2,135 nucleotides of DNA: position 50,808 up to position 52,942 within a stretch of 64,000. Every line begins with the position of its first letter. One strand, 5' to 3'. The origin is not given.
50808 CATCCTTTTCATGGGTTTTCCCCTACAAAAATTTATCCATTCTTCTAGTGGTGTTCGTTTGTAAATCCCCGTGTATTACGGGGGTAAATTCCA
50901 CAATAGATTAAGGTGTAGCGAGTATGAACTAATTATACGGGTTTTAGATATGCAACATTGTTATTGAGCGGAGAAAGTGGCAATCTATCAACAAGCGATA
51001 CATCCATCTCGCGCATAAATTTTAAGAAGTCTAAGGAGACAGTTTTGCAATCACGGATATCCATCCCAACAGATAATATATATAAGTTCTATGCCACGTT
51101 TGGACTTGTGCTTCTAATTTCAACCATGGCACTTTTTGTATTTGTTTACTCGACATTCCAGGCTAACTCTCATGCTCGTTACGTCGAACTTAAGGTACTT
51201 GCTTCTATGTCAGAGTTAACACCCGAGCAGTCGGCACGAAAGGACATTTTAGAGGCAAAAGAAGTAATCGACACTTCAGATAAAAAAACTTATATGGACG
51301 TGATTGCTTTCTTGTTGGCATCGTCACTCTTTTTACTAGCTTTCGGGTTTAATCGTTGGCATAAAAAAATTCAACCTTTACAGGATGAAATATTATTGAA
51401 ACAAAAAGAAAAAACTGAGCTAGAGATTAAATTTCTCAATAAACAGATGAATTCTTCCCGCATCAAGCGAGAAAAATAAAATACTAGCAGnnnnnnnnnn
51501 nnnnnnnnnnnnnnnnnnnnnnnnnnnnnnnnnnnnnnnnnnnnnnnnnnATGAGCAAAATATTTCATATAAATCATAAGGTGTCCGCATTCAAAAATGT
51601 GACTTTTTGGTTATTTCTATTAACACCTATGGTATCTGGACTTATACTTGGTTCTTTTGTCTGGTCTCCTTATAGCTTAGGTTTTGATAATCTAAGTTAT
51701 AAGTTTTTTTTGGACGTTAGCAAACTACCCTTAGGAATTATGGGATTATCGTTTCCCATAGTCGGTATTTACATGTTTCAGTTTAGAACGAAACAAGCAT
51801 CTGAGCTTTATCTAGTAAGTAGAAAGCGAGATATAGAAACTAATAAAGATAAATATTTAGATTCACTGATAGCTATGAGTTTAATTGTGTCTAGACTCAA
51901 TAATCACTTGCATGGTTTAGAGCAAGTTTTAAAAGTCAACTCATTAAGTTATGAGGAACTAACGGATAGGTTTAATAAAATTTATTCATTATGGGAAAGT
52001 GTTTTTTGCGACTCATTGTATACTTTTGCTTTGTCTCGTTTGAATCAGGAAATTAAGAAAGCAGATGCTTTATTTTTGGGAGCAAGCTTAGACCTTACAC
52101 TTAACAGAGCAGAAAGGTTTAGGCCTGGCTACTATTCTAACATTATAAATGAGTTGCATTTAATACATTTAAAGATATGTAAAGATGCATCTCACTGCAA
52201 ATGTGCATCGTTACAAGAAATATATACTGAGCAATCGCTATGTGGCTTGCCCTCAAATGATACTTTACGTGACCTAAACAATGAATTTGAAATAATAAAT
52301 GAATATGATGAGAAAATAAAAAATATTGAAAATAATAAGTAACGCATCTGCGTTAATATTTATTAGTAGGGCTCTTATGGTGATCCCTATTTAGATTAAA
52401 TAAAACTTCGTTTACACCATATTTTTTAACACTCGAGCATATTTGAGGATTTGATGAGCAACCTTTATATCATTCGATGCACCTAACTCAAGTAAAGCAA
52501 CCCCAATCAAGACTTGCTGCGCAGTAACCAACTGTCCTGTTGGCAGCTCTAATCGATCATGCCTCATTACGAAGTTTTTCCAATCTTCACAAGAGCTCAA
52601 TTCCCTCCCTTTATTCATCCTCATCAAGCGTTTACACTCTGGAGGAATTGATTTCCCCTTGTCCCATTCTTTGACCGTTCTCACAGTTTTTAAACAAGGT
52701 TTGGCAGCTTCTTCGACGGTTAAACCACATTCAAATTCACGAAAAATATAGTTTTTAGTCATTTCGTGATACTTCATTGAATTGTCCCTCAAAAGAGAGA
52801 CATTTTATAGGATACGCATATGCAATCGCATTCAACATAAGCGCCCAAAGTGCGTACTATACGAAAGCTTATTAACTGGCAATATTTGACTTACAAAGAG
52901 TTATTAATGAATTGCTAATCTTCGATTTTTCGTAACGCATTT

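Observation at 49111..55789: A ~6.5-kb accessory island sits inside the phage structural operon; it carries a Fic protein and an AT-rich insertion of ~3.2 kb bounded by 23-bp direct repeats.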

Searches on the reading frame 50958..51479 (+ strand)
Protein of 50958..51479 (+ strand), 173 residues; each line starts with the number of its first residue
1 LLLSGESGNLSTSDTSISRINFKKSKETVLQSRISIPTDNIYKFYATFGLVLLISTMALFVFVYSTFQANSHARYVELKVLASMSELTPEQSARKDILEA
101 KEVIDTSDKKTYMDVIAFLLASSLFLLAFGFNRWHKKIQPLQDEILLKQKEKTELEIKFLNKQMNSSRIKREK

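Call 6: search_protein_families(library=pfam, proteins=[window:50958-51479:+], max_evalue=0.1)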
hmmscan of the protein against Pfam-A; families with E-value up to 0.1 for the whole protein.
window:50958-51479:+ (173 aa): 0 families

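Call 7: search_protein_families(library=phrogs, proteins=[window:50958-51479:+], max_evalue=0.1)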
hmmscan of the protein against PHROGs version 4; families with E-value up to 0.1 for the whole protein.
window:50958-51479:+ (173 aa): 3 families
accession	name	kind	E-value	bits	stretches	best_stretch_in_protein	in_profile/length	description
phrog_19745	-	unknown function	3e-15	57.9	1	32-167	3-138/145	-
phrog_3913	-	unknown function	0.0066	17.7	0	115-172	5-63/89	-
phrog_20213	-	unknown function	0.09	14.4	0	115-139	16-40/88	-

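Call 29: search_protein_families(library=padloc, proteins=[window:50958-51479:+], max_evalue=0.1)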
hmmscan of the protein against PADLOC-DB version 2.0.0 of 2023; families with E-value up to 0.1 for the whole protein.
window:50958-51479:+ (173 aa): 0 families

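Call 30: search_protein_families(library=ncbifam, proteins=[window:50958-51479:+], max_evalue=0.1)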
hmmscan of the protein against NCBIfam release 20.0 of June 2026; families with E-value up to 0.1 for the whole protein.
window:50958-51479:+ (173 aa): 1 family
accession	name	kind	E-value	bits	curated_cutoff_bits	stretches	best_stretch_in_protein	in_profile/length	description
NF041542.1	fosX-Cc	exception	0.051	13.9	270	0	94-163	20-96/130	fosfomycin resistance hydrolase FosXCC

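Call 76: search_dna_similar(query=window:51045-51479:+, collection=phages, mode=protein, max_rows=15, max_evalue=0.001)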
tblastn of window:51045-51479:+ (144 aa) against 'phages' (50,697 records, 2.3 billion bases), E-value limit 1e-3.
Records with a match: 6; places in all: 6; records where one place covers at least 80% of the query: 6.
Best place of each record, by identity: 95-99% 2; <60% 4.
By first word of the organism name: Pseudomonas 4; Vibrio 2.
By host as written in the record: Vibrio alginolyticus 2; Pseudomonas aeruginosa 01-7071 1; Pseudomonas aeruginosa 04-5265 1; Pseudomonas aeruginosa 01-0440 1; Pseudomonas aeruginosa 1.
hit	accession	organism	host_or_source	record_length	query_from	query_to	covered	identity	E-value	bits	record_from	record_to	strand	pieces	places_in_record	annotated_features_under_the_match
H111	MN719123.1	Vibrio phage VALG_phi6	Vibrio alginolyticus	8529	1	144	100%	97.9%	3e-79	259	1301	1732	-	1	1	hypothetical protein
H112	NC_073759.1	Vibrio phage VALG_phi6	Vibrio alginolyticus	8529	1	144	100%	97.9%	3e-79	259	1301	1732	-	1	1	hypothetical protein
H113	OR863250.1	Pseudomonas phage PfAC01b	Pseudomonas aeruginosa 01-7071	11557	1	144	100%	28.5%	1e-11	66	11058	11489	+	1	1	hypothetical protein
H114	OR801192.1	Pseudomonas phage PfAC04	Pseudomonas aeruginosa 04-5265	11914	1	144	100%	28.5%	1e-11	66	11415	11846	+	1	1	hypothetical protein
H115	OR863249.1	Pseudomonas phage PfAC01a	Pseudomonas aeruginosa 01-0440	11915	1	144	100%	28.5%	1e-11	66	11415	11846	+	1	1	hypothetical protein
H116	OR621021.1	Pseudomonas phage 54-4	Pseudomonas aeruginosa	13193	1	144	100%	26.4%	2e-9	60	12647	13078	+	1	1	membrane protein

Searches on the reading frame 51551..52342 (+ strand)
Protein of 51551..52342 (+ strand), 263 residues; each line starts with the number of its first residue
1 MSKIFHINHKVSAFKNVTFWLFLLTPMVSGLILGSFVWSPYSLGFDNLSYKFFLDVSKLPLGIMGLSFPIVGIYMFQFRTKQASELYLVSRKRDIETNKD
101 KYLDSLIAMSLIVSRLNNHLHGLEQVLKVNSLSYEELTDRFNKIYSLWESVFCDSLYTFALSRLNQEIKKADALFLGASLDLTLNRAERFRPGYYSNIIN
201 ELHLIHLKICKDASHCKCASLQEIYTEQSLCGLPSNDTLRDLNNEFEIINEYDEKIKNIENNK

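Call 6: search_protein_families(library=pfam, proteins=[window:51551-52342:+], max_evalue=0.1)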
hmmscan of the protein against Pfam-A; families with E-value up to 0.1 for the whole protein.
window:51551-52342:+ (263 aa): 0 families

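Call 7: search_protein_families(library=phrogs, proteins=[window:51551-52342:+], max_evalue=0.1)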
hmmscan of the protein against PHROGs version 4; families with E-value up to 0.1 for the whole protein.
window:51551-52342:+ (263 aa): 2 families
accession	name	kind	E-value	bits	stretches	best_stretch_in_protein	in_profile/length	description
phrog_17460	-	unknown function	2.1e-10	41.6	1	3-85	25-108/343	-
phrog_35792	-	unknown function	0.043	14.8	1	192-259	76-142/150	-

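Call 29: search_protein_families(library=padloc, proteins=[window:51551-52342:+], max_evalue=0.1)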
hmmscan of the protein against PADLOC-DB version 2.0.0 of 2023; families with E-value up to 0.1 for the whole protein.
window:51551-52342:+ (263 aa): 2 families
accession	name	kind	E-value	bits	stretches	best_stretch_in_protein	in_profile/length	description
PDLC00573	JetB3|JetB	-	0.011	12.9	1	90-150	81-139/254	Unknown function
PDLC04681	PDC-M49B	-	0.025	13.1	0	221-262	34-77/94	-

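Call 30: search_protein_families(library=ncbifam, proteins=[window:51551-52342:+], max_evalue=0.1)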
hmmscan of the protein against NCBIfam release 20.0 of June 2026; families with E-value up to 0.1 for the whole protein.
window:51551-52342:+ (263 aa): 0 families

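Call 49: find_homologous_proteins(query=window:51551-52342:+)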
Query window:51551-52342:+ (263 aa): 3 proteins with E <= 0.001 among 728 candidates.
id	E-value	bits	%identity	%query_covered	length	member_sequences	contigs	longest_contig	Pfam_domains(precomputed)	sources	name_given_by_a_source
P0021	2.2e-165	567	97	100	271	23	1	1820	-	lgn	-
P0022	1.9e-87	311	53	100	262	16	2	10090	-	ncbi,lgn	-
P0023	1.1e-86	309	53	100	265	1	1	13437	-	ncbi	-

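Call 51: find_encoding_contigs(protein=P0022, flank=8000, max_places=3)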
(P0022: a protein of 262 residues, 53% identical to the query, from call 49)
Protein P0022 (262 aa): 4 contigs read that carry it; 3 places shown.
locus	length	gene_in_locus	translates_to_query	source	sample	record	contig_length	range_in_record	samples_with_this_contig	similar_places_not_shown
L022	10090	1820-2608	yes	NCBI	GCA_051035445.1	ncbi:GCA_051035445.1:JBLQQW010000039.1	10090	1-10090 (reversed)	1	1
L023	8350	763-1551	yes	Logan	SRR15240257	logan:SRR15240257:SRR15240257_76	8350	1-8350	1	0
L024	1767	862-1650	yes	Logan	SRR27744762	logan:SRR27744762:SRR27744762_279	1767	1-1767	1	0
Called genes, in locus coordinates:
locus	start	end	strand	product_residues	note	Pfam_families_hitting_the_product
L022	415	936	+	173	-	-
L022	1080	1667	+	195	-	-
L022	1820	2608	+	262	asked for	-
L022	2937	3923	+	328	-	PF00091:Tubulin, PF12327:FtsZ_C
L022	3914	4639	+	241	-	-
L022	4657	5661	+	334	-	PF13280:WYL, PF25583:WCX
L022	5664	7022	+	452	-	PF03235:GmrSD_N, PF25202:DUF7834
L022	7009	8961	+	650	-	PF03235:GmrSD_N, PF07510:GmrSD_C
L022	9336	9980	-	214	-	PF00440:TetR_N (weak)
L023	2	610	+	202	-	?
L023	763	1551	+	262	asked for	-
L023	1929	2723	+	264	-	-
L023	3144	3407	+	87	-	PF07883:Cupin_2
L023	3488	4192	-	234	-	PF03824:NicO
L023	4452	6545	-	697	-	PF00593:TonB_dep_Rec_b-barrel, PF07715:Plug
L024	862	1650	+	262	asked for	-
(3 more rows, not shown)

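Call 52: find_encoding_contigs(protein=P0023, flank=8000, max_places=2)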
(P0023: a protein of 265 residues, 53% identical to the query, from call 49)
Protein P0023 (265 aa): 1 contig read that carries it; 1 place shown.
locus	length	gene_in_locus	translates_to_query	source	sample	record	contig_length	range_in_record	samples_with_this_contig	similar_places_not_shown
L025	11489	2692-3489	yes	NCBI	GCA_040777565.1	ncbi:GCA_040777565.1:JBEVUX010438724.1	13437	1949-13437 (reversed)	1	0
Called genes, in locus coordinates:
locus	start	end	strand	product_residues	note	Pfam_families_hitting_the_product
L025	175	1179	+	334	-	PF02016:Peptidase_S66, PF17676:Peptidase_S66C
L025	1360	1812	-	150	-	-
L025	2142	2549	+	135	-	-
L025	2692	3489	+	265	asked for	-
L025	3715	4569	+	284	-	PF25678:DUF7946, PF25679:DUF7947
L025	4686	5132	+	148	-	PF00583:Acetyltransf_1, PF13673:Acetyltransf_10, PF13508:Acetyltransf_7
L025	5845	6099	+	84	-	PF02604:PhdYeFM_antitox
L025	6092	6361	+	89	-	PF06769:YoeB_toxin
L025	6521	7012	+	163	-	PF00583:Acetyltransf_1 (weak), PF13302:Acetyltransf_3 (weak)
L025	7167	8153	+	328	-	-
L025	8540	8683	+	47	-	-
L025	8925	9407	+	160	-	-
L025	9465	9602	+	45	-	-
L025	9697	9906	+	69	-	PF03692:CxxCxxCC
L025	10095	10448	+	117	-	-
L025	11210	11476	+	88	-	-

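Call 69: predict_structure(alignment_id=A2)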
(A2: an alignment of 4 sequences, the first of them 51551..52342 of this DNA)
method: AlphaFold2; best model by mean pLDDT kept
length: 263 residues; sequences in the alignment: 4
mean_pLDDT: 45.9   pTM: 0.40
mean pLDDT of the five models: 45.9, 40.6, 38.2, 37.6, 37.7
residues with pLDDT >= 90: 0; 70-90: 42; 50-70: 40; < 50: 181
segments of 3 or more residues with pLDDT < 50: 1-106, 109-111, 114-119, 121-124, 130-186, 188-190
pLDDT, mean of each block of 10 residues (from residue 1): 25 36 40 32 28 28 30 31 30 35 48 49 49 43 43 37 37 27 39 54 60 66 76 82 83 78 65
secondary structure, 60 per line:
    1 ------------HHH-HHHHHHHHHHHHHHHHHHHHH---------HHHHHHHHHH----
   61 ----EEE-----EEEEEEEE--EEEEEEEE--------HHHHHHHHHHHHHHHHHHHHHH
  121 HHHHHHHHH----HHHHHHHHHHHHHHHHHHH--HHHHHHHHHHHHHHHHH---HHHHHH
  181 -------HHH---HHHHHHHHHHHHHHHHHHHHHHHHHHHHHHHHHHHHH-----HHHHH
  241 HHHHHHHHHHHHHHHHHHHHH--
elements in order: H17-37 H47-56 E65-67 E73-80 E83-90 H99-129 H134-152 H155-171 H175-180 H194-230 H236-261

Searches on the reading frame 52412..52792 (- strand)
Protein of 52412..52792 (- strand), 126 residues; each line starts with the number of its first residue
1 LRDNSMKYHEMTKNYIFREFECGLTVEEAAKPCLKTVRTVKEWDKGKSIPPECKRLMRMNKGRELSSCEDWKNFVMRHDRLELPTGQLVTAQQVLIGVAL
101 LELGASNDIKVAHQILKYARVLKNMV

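Call 6: search_protein_families(library=pfam, proteins=[window:52412-52792:-], max_evalue=0.1)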
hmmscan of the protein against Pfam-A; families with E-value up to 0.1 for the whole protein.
window:52412-52792:- (126 aa): 0 families

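Call 7: search_protein_families(library=phrogs, proteins=[window:52412-52792:-], max_evalue=0.1)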
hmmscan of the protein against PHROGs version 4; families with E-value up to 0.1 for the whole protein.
window:52412-52792:- (126 aa): 3 families
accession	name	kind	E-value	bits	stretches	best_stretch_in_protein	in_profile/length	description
phrog_1668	-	tail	2.5e-61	206.2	1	6-125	1-120/122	tail assembly protein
phrog_20671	-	unknown function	2e-25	89.7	1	57-124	1-68/71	-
phrog_15400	-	unknown function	0.018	15.9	1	63-84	11-32/42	-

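Call 29: search_protein_families(library=padloc, proteins=[window:52412-52792:-], max_evalue=0.1)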
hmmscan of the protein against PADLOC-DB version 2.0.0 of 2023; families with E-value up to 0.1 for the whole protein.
window:52412-52792:- (126 aa): 0 families

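Call 30: search_protein_families(library=ncbifam, proteins=[window:52412-52792:-], max_evalue=0.1)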
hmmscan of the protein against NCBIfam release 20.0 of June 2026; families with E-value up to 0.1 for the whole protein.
window:52412-52792:- (126 aa): 1 family
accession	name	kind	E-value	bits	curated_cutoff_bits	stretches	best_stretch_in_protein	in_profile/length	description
NF040522.1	VC1465_fam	subfamily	9.9e-12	44.9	70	1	22-94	8-81/111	VC1465 family Xer recombination activation factor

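Call 74: search_solved_structures(query=window:52412-52792:-, max_evalue=1)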
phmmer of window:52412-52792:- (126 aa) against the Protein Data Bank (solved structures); distinct sequences matched with E-value up to 1: 4.
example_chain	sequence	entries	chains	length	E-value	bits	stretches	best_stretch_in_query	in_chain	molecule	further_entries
4yxx_A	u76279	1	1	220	0.32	14.3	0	20-36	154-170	dTor_6x35L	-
9rar_A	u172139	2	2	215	0.46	13.8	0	15-36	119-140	TRP_F43W | [(sulfaNHC)Au].TRP_F43W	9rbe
9h10_A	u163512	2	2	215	0.49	13.7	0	15-36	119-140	[(sulfaNHC)Au].TRP_18 | Tandem-repeat protein (TRP)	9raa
9raq_A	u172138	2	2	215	0.69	13.2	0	15-36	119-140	TRP_F43W/E39L | [(sulfaNHC)Au].TRP_F43W/E39L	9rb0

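Call 75: search_protein_families(library=pfam, proteins=[window:52412-52792:-], max_evalue=10)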
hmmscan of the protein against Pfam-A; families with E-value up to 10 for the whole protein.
window:52412-52792:- (126 aa): 0 families

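Call 100: find_homologous_proteins(query=window:52412-52792:-, max_evalue=0.001)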
Query window:52412-52792:- (126 aa): 713 proteins with E <= 0.001 among 721 candidates; the best 120 are listed.
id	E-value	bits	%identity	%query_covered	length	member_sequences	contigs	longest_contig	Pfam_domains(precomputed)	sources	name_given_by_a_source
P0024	6.0e-71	254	93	96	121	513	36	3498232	-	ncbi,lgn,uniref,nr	ncbi:phage protein [Vibrio parahaemolyticus]|uniref:phage protein n=1 Tax=Vibrio parahaemolyticus Ta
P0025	9.8e-69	247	92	96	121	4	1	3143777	-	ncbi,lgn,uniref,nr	ncbi:phage protein [Vibrio parahaemolyticus]|uniref:phage protein n=1 Tax=Vibrio parahaemolyticus Ta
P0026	1.6e-68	246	90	96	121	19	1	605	-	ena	-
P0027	3.1e-68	245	88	96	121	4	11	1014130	-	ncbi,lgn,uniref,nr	ncbi:phage protein [Vibrio parahaemolyticus]|uniref:phage protein n=1 Tax=Vibrio parahaemolyticus Ta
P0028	6.0e-68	244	90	96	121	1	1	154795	-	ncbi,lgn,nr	ncbi:TPA: phage protein [Vibrio parahaemolyticus]|nr:phage protein [Vibrio parahaemolyticus]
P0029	8.2e-68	244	90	96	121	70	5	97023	-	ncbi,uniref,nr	ncbi:regulator [Vibrio parahaemolyticus]|uniref:regulator n=1 Tax=Vibrio parahaemolyticus TaxID=670 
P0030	1.2e-67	243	88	95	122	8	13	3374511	-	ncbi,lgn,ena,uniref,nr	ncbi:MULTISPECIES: phage protein [Vibrio harveyi group]|uniref:phage protein n=1 Tax=Vibrio harveyi 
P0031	1.3e-66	240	88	96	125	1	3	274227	-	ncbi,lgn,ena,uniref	ncbi:regulator [Vibrio harveyi]|uniref:regulator n=1 Tax=Vibrio harveyi TaxID=669 RepID=UPI003391103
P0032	3.7e-66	239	84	96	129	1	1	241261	-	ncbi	ncbi:phage protein [Vibrio parahaemolyticus]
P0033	4.8e-66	238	89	96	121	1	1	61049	-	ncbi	-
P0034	5.7e-66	238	87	96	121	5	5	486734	-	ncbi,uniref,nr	ncbi:TPA: phage protein [Vibrio harveyi]|uniref:phage protein n=1 Tax=Vibrio harveyi TaxID=669 RepID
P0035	5.8e-66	238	88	96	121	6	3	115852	-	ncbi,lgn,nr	ncbi:TPA: phage protein [Vibrio vulnificus]|nr:phage protein [Vibrio vulnificus]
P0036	2.5e-65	236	89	94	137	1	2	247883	-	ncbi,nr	ncbi:regulator [Vibrio parahaemolyticus]|nr:regulator [Vibrio parahaemolyticus] TBT15822.1 regulator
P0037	3.3e-65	235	86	96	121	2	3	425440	-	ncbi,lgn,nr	ncbi:regulator [Vibrio sp. T21]|nr:phage protein [Vibrio parahaemolyticus] PWF68558.1 regulator [Vib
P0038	3.5e-65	235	95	92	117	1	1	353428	-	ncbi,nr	ncbi:bacteriophage f237 ORF9 [Vibrio sp. JCM 18904]|nr:bacteriophage f237 ORF9 [Vibrio sp. JCM 18904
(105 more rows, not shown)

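Call 102: search_protein_families(library=ncbifam, alignment_id=A4, max_evalue=0.001)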
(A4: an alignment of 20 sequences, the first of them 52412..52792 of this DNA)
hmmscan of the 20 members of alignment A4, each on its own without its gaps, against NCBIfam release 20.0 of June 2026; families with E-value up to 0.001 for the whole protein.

A. member 1, window:52412-52792:- (126 aa): 1 family
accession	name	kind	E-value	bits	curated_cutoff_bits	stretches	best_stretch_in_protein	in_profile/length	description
NF040522.1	VC1465_fam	subfamily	9.9e-12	44.9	70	1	22-94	8-81/111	VC1465 family Xer recombination activation factor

B. families by the number of members that match (of 20 scanned): 1 family
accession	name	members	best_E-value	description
NF040522.1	VC1465_fam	20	7.9e-14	VC1465 family Xer recombination activation factor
